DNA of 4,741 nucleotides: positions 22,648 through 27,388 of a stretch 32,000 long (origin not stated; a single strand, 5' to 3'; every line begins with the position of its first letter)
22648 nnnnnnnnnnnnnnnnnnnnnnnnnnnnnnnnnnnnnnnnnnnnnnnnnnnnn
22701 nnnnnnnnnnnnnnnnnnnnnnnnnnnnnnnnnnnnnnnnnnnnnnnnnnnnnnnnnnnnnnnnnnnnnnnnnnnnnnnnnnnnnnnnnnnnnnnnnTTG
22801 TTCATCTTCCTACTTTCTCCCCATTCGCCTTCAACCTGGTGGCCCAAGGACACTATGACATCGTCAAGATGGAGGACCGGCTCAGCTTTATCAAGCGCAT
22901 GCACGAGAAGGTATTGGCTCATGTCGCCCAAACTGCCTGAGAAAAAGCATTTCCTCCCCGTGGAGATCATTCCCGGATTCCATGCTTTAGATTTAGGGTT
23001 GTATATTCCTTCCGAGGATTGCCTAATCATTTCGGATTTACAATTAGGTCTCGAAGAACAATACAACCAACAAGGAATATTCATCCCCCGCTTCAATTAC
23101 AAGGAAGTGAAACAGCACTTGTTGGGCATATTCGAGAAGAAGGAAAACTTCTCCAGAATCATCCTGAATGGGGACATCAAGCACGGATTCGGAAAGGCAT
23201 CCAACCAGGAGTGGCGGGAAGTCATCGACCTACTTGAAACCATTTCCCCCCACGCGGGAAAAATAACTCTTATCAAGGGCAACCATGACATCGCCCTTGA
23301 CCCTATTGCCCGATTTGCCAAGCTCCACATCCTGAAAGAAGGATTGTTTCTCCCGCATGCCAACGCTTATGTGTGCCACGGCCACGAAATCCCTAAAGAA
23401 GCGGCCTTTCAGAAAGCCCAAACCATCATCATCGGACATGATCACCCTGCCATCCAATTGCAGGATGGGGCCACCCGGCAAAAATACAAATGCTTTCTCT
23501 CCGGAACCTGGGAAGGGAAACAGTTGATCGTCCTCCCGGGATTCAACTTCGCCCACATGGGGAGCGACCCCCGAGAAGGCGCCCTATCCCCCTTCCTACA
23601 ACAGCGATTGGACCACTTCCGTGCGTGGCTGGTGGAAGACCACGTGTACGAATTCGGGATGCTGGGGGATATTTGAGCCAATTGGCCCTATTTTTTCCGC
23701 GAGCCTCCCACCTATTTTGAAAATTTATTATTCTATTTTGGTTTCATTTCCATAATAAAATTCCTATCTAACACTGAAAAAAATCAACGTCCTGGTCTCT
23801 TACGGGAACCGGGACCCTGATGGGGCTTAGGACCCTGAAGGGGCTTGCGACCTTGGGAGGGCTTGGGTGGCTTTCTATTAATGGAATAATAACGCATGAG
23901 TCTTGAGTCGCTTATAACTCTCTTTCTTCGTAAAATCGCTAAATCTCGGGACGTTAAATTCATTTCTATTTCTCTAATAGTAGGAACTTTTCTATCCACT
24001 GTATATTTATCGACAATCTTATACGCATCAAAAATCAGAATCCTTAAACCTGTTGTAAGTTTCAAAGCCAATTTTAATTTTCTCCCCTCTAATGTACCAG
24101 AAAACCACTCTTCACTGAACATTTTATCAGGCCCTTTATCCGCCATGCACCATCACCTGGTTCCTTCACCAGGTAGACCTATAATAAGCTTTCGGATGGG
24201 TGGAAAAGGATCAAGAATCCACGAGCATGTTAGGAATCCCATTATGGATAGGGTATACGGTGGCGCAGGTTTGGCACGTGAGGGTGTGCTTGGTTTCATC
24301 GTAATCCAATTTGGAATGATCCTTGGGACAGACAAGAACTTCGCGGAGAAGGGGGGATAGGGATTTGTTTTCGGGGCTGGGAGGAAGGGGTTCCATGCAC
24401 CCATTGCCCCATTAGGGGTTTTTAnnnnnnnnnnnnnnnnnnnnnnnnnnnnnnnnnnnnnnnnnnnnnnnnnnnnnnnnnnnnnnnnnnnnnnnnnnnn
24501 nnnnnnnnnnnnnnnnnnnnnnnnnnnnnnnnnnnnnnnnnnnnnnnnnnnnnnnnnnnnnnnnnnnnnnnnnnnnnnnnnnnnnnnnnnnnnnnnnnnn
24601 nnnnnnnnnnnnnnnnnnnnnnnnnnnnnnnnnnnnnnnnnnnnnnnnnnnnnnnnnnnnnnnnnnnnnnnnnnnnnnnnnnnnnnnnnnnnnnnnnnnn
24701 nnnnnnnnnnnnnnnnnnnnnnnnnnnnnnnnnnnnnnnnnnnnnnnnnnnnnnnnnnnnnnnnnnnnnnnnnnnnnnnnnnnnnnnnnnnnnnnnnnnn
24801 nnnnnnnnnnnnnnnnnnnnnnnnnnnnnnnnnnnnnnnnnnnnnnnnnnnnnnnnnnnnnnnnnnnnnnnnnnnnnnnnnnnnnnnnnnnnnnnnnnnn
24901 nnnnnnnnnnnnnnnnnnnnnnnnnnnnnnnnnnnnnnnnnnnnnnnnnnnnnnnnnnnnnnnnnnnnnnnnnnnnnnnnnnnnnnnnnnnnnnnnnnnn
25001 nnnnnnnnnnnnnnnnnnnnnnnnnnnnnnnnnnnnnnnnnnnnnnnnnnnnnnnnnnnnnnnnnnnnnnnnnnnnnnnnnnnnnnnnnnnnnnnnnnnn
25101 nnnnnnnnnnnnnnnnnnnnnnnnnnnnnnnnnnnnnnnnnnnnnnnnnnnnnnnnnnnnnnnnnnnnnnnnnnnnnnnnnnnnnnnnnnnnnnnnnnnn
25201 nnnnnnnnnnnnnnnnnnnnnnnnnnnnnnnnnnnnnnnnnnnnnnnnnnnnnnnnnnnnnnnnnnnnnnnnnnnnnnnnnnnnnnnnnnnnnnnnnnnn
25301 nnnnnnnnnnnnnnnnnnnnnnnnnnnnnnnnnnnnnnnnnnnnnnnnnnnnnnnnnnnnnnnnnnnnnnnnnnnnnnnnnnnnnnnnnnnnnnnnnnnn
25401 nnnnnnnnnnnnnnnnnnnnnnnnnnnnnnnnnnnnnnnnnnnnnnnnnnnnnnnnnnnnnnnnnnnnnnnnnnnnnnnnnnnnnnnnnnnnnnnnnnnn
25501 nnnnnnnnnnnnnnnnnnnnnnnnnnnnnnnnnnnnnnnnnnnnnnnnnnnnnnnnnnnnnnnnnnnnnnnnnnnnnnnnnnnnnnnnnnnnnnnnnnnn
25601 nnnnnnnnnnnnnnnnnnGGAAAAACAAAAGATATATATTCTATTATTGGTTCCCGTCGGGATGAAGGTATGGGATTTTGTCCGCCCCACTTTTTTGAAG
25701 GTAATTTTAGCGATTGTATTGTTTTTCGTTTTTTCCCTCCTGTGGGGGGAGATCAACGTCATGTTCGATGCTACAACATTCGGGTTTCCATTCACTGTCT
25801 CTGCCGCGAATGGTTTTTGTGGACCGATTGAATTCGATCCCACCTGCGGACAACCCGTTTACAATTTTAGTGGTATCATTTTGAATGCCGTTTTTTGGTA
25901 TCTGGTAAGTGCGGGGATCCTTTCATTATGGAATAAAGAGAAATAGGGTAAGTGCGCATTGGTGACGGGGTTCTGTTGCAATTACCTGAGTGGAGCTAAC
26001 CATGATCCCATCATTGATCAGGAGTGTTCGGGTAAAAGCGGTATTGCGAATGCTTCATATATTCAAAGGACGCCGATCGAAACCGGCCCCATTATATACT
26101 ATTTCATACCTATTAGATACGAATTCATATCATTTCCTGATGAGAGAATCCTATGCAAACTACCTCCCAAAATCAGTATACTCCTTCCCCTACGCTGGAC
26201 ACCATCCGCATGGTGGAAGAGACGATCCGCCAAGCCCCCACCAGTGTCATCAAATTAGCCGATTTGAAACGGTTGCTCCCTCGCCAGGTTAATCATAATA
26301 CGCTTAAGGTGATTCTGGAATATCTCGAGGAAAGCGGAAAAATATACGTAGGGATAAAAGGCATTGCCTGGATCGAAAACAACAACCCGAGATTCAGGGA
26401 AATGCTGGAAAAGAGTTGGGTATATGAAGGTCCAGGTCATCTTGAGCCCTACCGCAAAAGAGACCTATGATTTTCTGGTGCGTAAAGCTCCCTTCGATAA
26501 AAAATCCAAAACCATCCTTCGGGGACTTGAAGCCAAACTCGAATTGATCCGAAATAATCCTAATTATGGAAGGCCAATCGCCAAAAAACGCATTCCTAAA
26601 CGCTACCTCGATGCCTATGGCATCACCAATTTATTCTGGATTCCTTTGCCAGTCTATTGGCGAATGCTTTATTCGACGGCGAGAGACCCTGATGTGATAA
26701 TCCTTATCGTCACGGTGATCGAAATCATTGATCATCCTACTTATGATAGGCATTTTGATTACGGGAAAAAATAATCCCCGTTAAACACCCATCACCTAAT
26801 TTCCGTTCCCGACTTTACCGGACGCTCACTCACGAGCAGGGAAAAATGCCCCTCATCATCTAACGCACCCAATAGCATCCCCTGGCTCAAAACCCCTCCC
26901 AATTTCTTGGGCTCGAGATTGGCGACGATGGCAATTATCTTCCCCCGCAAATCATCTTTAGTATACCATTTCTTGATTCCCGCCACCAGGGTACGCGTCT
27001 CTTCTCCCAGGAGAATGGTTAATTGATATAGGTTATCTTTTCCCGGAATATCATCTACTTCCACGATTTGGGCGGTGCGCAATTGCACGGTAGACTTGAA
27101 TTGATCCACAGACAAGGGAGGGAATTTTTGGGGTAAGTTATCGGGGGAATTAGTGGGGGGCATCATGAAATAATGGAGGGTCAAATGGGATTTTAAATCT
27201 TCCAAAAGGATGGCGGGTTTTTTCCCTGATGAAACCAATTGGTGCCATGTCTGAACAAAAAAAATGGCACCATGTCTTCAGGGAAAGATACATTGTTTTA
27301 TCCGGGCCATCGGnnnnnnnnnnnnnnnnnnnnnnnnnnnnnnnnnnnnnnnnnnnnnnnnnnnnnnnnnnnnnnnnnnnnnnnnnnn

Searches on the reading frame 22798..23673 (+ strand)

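Call 11: search_protein_families(library=pfam, proteins=[window:22798-23673:+], max_evalue=0.001)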
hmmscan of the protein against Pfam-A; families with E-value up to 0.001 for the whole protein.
window:22798-23673:+ (292 aa): 2 families
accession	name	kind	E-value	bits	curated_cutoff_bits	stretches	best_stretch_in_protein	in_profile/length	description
PF00149.33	Metallophos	-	3.4e-05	24.8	21.5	1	76-196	4-116/191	Calcineurin-like phosphoesterase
PF12850.12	Metallophos_2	-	0.00056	20.4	27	1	116-219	24-120/154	Calcineurin-like phosphoesterase superfamily domain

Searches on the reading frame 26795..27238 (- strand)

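Call 30: search_protein_families(library=pfam, proteins=[window:26795-27238:-], max_evalue=0.001)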
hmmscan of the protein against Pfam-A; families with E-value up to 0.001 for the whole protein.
window:26795-27238:- (148 aa): 1 family
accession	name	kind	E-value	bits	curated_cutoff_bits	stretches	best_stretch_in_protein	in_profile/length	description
PF01588.26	tRNA_bind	-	1.3e-23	83.3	27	1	53-145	1-95/96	Putative tRNA binding domain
